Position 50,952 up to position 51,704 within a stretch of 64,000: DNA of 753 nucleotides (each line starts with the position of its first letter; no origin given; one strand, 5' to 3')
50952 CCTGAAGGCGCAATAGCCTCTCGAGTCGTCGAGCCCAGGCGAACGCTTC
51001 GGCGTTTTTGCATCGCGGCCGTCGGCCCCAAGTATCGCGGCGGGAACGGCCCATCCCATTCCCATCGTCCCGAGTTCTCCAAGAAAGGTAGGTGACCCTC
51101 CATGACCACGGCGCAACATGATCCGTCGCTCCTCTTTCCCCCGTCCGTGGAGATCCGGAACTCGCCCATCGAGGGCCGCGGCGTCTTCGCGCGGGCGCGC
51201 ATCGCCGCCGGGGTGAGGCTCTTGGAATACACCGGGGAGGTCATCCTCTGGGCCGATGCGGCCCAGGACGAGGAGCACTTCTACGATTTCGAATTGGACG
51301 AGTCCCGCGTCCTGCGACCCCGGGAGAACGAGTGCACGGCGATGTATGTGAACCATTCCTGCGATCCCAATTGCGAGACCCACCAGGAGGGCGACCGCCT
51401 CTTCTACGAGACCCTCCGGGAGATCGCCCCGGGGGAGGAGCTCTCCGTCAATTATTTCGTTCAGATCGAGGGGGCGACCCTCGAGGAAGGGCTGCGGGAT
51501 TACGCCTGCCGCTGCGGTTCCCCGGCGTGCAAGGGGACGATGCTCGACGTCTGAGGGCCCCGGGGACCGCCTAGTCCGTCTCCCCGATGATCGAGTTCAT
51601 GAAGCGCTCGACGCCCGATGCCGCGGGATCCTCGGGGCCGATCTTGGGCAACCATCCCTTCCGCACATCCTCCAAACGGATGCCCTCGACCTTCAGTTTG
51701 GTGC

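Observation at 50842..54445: Lower-GC patch encoding eukaryote-like proteins: SET-domain methyltransferase, tandem GcrA-like DNA-binding protein and a secreted LRR protein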

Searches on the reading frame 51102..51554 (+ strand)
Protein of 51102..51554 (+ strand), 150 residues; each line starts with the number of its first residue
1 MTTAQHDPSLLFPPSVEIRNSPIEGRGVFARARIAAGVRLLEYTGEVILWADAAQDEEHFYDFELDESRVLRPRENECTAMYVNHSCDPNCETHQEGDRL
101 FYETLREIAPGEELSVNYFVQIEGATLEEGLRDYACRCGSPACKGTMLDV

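Call 3: search_protein_families(library=pfam, proteins=[window:51102-51554:+], max_evalue=0.01)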
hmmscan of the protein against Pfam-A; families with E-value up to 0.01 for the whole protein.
window:51102-51554:+ (150 aa): 2 families
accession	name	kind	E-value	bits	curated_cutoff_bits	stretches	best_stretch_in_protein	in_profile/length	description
PF00856.33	SET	-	1.7e-19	70.6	22.4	1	25-118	1-104/105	SET domain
PF21549.2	PRDM2_PR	-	1.6e-06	28.3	27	1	17-119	4-113/123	PR domain zinc finger protein 2, PR domain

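Call 4: search_protein_families(library=ncbifam, proteins=[window:51102-51554:+], max_evalue=0.01)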
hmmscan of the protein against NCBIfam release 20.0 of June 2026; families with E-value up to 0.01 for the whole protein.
window:51102-51554:+ (150 aa): 1 family
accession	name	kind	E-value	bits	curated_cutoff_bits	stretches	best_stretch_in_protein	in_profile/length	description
NF043024.1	T4SS_AnkI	equivalog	0.0038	16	550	1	23-118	33-139/439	Dot/Icm T4SS effector AnkI/LegAS4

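Call 7: find_encoding_contigs(protein=window:51102-51554:+, flank=10000, max_places=6)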
Protein window:51102-51554:+ (150 aa): 1 contig read that carries it; 1 place shown.
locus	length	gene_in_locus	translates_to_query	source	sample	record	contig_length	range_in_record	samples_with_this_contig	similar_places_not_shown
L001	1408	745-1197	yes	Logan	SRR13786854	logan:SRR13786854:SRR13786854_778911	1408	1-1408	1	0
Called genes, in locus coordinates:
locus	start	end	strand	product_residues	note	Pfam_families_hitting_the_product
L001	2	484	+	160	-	?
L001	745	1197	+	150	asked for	PF21549:PRDM2_PR (weak), PF00856:SET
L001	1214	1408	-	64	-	?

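Call 13: find_homologous_proteins(query=window:51102-51554:+)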
Query window:51102-51554:+ (150 aa): 1378 proteins with E <= 0.001 among 1465 candidates; the best 120 are listed.
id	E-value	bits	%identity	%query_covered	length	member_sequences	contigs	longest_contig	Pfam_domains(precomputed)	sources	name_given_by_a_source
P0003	4.2e-98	343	100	100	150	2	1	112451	PF00856.34,PF21549.3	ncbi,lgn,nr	ncbi:MAG: SET domain-containing protein [Spirochaetes bacterium]|nr:SET domain-containing protein [S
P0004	8.7e-32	128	44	94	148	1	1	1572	PF00856.34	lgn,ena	-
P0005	2.4e-31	127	51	85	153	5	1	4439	PF00856.34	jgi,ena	-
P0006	2.7e-31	126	43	92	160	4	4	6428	PF00856.34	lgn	-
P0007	1.1e-30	125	45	89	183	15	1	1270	PF00856.34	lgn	-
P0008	2.7e-30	123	46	88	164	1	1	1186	PF00856.34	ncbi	-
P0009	3.7e-30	123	42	93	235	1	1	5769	PF00856.34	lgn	-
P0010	4.3e-30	123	41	98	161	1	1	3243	PF00856.34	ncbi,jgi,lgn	jgi:SET domain-containing protein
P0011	4.5e-30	122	45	91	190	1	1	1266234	PF00856.34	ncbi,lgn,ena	-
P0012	5.6e-30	122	43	95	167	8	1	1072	PF00856.34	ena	-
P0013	7.1e-30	122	44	97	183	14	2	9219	PF00856.34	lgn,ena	-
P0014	8.6e-30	122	45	85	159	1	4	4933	PF00856.34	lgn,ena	-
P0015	9.1e-30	121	45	85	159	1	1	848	PF00856.34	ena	-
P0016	1.7e-29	121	44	85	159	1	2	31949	PF00856.34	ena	-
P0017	1.9e-29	120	44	88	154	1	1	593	PF00856.34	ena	-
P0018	2.0e-29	120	44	89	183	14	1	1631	PF00856.34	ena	-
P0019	2.2e-29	120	45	94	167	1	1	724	PF00856.34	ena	-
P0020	2.4e-29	120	44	93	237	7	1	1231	PF00856.34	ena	-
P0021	4.4e-29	119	48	90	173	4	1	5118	PF00856.34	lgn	-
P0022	4.8e-29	119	44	88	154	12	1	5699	PF00856.34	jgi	jgi:uncharacterized protein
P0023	5.8e-29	119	44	85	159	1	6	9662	PF00856.34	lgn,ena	-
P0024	6.2e-29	119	44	85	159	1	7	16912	PF00856.34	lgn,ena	-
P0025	7.3e-29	119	44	85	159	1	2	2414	PF00856.34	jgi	-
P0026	8.0e-29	118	44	85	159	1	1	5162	PF00856.34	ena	-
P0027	8.0e-29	118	44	93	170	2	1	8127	PF00856.34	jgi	jgi:SET domain-containing protein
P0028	8.0e-29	118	46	89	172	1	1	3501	PF00856.34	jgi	jgi:SET domain-containing protein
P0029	8.9e-29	118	40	93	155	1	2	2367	PF00856.34,PF21549.3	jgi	jgi:SET domain-containing protein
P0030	1.1e-28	118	44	88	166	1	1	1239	PF00856.34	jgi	jgi:hypothetical protein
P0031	1.2e-28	118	44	85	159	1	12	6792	PF00856.34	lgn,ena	-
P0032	1.2e-28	118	44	85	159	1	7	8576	PF00856.34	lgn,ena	-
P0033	1.3e-28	118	45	88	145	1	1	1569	PF00856.34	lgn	-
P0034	1.4e-28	118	41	99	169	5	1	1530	PF00856.34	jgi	-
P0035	1.4e-28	118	44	85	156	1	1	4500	PF00856.34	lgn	-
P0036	1.6e-28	117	44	88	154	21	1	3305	PF00856.34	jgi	-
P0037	1.8e-28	117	44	87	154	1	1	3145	PF00856.34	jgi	jgi:hypothetical protein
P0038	1.8e-28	117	44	89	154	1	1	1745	PF00856.34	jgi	-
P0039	2.7e-28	117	46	95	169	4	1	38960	PF00856.34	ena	-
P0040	3.4e-28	116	44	88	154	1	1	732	PF00856.34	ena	-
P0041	3.6e-28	116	44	93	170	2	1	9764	PF00856.34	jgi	jgi:SET domain-containing protein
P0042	4.0e-28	116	44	88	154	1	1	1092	PF00856.34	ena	-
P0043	4.6e-28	116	44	85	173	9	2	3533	PF00856.34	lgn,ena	-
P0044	4.9e-28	116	44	88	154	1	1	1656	PF00856.34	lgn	-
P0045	5.2e-28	116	43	89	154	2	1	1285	PF00856.34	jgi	jgi:uncharacterized protein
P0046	6.4e-28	116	44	88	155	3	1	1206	PF00856.34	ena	-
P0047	6.9e-28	115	45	90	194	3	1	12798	PF00856.34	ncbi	ncbi:MAG TPA: SET domain-containing protein-lysine N-methyltransferase [Dehalococcoidia bacterium]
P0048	7.2e-28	115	44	88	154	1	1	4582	PF00856.34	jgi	jgi:hypothetical protein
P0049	7.8e-28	115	44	90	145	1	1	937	PF00856.34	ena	-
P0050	8.6e-28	115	43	88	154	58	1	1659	PF00856.34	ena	-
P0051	8.7e-28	115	41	91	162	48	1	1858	PF00856.34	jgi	jgi:SET domain-containing protein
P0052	9.3e-28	115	43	89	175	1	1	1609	PF00856.34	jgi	-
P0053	1.0e-27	115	41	89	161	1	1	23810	PF00856.34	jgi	-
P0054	1.2e-27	115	50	83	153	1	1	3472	PF00856.34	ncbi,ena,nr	ncbi:MAG: SET domain-containing protein-lysine N-methyltransferase [Kiritimatiellaeota bacterium]|nr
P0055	1.3e-27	115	43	89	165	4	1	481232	PF00856.34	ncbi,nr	ncbi:MAG TPA: SET domain-containing protein-lysine N-methyltransferase [Chthoniobacterales bacterium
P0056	1.3e-27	114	41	89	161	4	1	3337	PF00856.34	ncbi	-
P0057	1.4e-27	114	46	87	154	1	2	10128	PF00856.34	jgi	jgi:SET domain-containing protein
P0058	1.4e-27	114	43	93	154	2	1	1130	PF00856.34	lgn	-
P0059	1.7e-27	114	44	90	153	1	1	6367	PF00856.34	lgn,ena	-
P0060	1.8e-27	114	42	91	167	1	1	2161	PF00856.34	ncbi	-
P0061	1.9e-27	114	45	85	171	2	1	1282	PF00856.34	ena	-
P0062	1.9e-27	114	43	88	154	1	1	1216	PF00856.34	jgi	jgi:hypothetical protein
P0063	2.3e-27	114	39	93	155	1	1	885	PF00856.34,PF21549.3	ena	-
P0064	2.3e-27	114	44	88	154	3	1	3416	PF00856.34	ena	-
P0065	2.4e-27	114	44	88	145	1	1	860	PF00856.34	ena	-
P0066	2.4e-27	114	45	90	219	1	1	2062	PF00856.34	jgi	jgi:SET domain-containing protein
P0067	2.5e-27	114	43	89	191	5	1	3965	PF00856.34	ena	-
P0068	2.5e-27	114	41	91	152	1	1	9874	PF00856.34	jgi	-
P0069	3.5e-27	113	41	91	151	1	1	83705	PF00856.34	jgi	jgi:uncharacterized protein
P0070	3.6e-27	113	45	91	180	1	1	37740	PF00856.34,PF21549.3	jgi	jgi:SET domain-containing protein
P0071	3.7e-27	113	41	91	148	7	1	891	PF00856.34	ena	-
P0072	3.7e-27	113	41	93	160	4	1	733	PF00856.34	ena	-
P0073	3.9e-27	113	45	90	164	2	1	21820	PF00856.34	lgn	-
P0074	3.9e-27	113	42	90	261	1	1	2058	PF00856.34,PF21549.3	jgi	jgi:hypothetical protein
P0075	3.9e-27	113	44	90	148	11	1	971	PF00856.34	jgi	jgi:SET domain-containing protein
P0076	4.0e-27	113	40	91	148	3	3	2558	PF00856.34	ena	-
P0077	4.2e-27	113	43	88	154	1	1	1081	PF00856.34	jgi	jgi:SET domain-containing protein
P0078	4.3e-27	113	45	91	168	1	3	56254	PF00856.34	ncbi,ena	-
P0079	4.4e-27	113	42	90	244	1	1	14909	PF00856.34,PF21549.3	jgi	jgi:uncharacterized protein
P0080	5.0e-27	113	43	91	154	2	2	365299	PF00856.34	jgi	jgi:SET domain-containing protein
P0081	5.3e-27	113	42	90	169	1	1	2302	PF00856.34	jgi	jgi:SET domain-containing protein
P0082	6.2e-27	112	43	88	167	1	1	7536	PF00856.34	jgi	jgi:SET domain-containing protein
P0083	6.7e-27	112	43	88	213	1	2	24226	PF00856.34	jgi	jgi:uncharacterized protein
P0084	7.0e-27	112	40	95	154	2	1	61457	PF00856.34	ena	-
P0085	8.7e-27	112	42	92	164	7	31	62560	PF00856.34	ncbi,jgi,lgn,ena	jgi:SET domain-containing protein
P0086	8.9e-27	112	43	87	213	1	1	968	PF00856.34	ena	-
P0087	9.0e-27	112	44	89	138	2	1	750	PF00856.34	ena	-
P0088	1.0e-26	112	43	89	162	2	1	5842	PF00856.34,PF21549.3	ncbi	-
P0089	1.4e-26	111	43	87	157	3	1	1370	PF00856.34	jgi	jgi:SET domain-containing protein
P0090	1.6e-26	111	43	89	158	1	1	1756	PF00856.34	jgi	-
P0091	1.6e-26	111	42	88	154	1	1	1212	PF00856.34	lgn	-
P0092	1.7e-26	111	43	88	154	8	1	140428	PF00856.34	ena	-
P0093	2.3e-26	110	44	95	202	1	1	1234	PF00856.34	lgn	-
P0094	2.5e-26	110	39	88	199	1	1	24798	PF00856.34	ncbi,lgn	-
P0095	2.6e-26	110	44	83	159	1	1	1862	PF00856.34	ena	-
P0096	2.7e-26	110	42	88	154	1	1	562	PF00856.34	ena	-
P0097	2.8e-26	110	44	85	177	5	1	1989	PF00856.34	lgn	-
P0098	2.9e-26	110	45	90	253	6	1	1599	PF00856.34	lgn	-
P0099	3.0e-26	110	40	91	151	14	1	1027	PF00856.34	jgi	jgi:SET domain-containing protein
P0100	3.2e-26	110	42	95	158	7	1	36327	PF00856.34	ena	-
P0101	3.9e-26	110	42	91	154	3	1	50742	PF00856.34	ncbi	ncbi:MAG: SET domain-containing protein-lysine N-methyltransferase [Betaproteobacteria bacterium]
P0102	4.0e-26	110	40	91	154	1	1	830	PF00856.34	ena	-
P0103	4.2e-26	110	42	88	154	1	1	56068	PF00856.34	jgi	jgi:SET domain-containing protein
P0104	4.4e-26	110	42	92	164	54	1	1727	PF00856.34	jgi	-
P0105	4.6e-26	109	42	90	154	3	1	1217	PF00856.34,PF21549.3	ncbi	-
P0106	4.8e-26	109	45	90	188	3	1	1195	PF00856.34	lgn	-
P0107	4.8e-26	109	43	89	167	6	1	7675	PF00856.34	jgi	jgi:SET domain-containing protein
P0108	5.1e-26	109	39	94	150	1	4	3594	PF00856.34,PF21549.3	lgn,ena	-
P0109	5.3e-26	109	42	87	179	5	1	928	PF00856.34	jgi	jgi:hypothetical protein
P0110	6.4e-26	109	39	89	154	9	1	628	PF00856.34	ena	-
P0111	6.6e-26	109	39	91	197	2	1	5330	PF00856.34,PF21549.3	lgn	-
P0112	6.6e-26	109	43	88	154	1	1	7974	PF00856.34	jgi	jgi:SET domain-containing protein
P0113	6.6e-26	109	42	91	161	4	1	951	PF00856.34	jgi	-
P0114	7.0e-26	109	40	95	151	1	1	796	PF00856.34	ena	-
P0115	7.7e-26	109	44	89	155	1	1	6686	PF00856.34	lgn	-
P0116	8.0e-26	109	41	87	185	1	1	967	PF00856.34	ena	-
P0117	9.3e-26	108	45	90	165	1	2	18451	PF00856.34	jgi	jgi:SET domain-containing protein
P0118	9.5e-26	108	43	87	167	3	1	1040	PF00856.34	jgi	jgi:SET domain-containing protein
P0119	1.1e-25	108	43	90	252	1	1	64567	PF00856.34,PF21549.3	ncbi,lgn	-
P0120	1.2e-25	108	42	88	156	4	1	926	PF00856.34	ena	-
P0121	1.2e-25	108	42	94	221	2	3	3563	PF00856.34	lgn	-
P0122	1.4e-25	108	42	85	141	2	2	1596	PF00856.34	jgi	-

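Call 16: search_solved_structures(query=window:51102-51554:+, max_evalue=0.001, show_alignments=2)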
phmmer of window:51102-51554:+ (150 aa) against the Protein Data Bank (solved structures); distinct sequences matched with E-value up to 0.001: 99 (the best 60 are shown).
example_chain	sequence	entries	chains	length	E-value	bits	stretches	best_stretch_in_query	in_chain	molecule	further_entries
7u5v_A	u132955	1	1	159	2.2e-15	60.1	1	15-144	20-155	Histone-lysine N-methyltransferase 2A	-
2w5y_A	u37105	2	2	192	5.5e-15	58.8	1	15-144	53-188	HISTONE-LYSINE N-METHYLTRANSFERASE HRX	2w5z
6kiu_K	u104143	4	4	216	7.3e-15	58.4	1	15-144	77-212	Histone-lysine N-methyltransferase 2A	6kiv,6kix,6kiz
7ud5_K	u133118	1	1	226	8.2e-15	58.2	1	15-144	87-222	cDNA FLJ56846, highly similar to Zinc finger protein HRX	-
5f5e_A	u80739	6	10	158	1.2e-14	57.7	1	15-144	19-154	Histone-lysine N-methyltransferase 2A | Histone-lysine N-methyltransferase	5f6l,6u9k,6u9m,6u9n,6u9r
7w67_C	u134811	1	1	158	1.8e-14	57.2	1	15-144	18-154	Histone-lysine N-methyltransferase 2A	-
7w6a_C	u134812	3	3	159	1.8e-14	57.1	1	15-144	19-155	Histone-lysine N-methyltransferase 2A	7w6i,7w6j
6pwv_C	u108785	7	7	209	2.9e-14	56.5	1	15-144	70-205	Histone-lysine N-methyltransferase 2A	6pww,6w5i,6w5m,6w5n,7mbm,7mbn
7bre_B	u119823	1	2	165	5e-14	55.7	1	15-144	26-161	Histone-lysine N-methyltransferase 2B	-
6chg_C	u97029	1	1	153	5.5e-12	49.1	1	18-146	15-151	Histone-lysine N-methyltransferase, H3 lysine-4 specific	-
6ven_N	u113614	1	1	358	1.6e-11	47.5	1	19-146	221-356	Histone-lysine N-methyltransferase, H3 lysine-4 specific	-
6ugm_M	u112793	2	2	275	2.8e-11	46.8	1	18-146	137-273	Histone-lysine N-methyltransferase, H3 lysine-4 specific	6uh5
6kqp_A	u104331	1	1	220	1.8e-10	44.2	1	14-146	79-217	Histone-lysine N-methyltransferase, H3 lysine-36 and H4 lysine-20 specific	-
6kqq_A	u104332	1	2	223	1.8e-10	44.1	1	14-146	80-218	Histone-lysine N-methyltransferase, H3 lysine-36 and H4 lysine-20 specific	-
6bx3_E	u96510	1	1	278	2.1e-10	43.9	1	19-144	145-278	Histone-lysine N-methyltransferase, H3 lysine-4 specific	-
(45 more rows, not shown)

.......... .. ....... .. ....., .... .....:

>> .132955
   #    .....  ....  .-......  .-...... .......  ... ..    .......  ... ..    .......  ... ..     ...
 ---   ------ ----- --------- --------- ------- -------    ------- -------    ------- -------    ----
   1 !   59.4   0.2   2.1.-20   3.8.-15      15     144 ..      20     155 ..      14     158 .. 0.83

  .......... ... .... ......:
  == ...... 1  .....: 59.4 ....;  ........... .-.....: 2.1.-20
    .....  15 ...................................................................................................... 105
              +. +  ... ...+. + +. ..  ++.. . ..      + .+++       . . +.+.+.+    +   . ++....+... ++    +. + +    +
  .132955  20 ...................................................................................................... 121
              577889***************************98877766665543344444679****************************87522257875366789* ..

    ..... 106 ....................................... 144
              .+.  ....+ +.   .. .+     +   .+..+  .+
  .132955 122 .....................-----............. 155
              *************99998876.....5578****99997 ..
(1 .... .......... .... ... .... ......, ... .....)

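Call 40: find_encoding_contigs(protein=P0005, flank=4000, max_places=3)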
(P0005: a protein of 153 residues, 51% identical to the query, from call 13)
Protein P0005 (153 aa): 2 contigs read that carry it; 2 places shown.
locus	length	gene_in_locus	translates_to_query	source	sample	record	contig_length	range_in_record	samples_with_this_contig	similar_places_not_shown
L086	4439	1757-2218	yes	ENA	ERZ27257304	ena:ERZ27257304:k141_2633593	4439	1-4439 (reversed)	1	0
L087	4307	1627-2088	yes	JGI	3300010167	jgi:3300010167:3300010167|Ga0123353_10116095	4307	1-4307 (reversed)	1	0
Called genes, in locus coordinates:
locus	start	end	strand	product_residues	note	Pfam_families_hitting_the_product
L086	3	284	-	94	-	?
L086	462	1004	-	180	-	PF01327:Pep_deformylase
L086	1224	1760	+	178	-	PF00156:Pribosyltran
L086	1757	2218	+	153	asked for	PF00856:SET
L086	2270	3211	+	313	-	PF00294:PfkB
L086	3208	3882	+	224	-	PF04298:Zn_peptidase_2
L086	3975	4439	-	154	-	?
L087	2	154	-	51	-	?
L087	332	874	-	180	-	PF01327:Pep_deformylase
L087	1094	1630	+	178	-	PF00156:Pribosyltran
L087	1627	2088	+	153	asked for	PF00856:SET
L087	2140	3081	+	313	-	PF00294:PfkB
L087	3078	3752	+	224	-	PF04298:Zn_peptidase_2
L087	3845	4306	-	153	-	?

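Call 41: find_encoding_contigs(protein=P0011, flank=4000, max_places=3)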
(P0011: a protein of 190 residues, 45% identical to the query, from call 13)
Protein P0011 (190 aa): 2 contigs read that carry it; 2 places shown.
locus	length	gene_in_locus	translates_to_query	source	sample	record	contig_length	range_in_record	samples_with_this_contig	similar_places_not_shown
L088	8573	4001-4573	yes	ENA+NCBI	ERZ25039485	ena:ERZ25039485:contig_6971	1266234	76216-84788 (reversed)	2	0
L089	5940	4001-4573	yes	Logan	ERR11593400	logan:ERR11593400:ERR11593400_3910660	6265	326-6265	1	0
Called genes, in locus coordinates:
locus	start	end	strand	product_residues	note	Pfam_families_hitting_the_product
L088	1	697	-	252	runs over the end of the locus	-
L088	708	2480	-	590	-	PF00082:Peptidase_S8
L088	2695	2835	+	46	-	-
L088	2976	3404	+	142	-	-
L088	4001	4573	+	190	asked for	PF00856:SET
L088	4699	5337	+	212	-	PF01569:PAP2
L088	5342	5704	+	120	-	-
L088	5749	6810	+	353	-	PF01717:Meth_synt_2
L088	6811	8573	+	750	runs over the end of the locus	PF00989:PAS (weak), PF08447:PAS_3, PF08448:PAS_4 (faint), PF13185:GAF_2, PF01590:GAF, PF00512:HisKA, PF02518:HATPase_c, PF00072:Response_reg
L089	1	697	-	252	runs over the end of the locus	-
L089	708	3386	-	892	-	PF00082:Peptidase_S8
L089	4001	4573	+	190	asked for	PF00856:SET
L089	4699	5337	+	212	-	PF01569:PAP2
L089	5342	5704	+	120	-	-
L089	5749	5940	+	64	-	?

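Call 42: find_encoding_contigs(protein=P0006, flank=4000, max_places=3)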
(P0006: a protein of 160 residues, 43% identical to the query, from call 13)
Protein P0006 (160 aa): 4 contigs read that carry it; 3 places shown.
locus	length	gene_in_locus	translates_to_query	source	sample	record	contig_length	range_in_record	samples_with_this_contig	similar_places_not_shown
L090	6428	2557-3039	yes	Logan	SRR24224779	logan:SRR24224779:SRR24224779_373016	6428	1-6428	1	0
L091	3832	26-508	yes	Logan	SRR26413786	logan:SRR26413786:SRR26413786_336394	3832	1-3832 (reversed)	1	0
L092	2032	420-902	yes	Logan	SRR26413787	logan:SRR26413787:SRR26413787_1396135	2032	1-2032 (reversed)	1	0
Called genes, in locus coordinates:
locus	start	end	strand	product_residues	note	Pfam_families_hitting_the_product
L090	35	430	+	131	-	PF09413:DUF2007 (weak)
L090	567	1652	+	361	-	PF07690:MFS_1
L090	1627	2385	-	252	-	PF04893:Yip1 (faint)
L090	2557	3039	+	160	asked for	PF00856:SET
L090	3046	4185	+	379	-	PF00291:PALP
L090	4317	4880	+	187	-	PF07617:DUF1579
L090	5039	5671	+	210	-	-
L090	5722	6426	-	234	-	?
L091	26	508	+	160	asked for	PF00856:SET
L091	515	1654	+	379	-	PF00291:PALP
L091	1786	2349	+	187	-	PF07617:DUF1579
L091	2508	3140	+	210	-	-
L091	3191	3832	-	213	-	?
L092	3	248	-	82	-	?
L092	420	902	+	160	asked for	PF00856:SET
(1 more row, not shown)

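Call 70: search_protein_families(library=padloc, proteins=[window:51102-51554:+], max_evalue=0.01)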
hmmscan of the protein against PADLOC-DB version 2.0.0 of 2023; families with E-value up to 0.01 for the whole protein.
window:51102-51554:+ (150 aa): 0 families

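Call 71: search_protein_families(library=phrogs, proteins=[window:51102-51554:+], max_evalue=0.01)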
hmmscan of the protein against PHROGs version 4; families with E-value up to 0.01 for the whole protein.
window:51102-51554:+ (150 aa): 1 family
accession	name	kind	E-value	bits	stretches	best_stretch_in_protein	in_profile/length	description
phrog_28741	-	unknown function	2.9e-06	28.2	0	81-119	52-94/100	-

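Call 75: find_encoding_contigs(protein=P0021, flank=4000, max_places=2)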
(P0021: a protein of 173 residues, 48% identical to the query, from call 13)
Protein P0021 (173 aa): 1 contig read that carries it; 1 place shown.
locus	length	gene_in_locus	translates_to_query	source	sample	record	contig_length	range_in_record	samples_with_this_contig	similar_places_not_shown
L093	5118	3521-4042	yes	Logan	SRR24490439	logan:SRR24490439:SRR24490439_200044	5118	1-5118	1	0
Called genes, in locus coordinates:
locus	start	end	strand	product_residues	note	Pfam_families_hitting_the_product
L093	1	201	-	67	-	?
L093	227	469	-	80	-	-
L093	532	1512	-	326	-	PF00389:2-Hacid_dh, PF02826:2-Hacid_dh_C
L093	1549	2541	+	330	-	PF03401:TctC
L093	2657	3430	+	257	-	PF00106:adh_short, PF08659:KR, PF23441:SDR (weak), PF13561:adh_short_C2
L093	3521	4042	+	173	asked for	PF00856:SET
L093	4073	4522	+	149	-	PF11026:DUF2721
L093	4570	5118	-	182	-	?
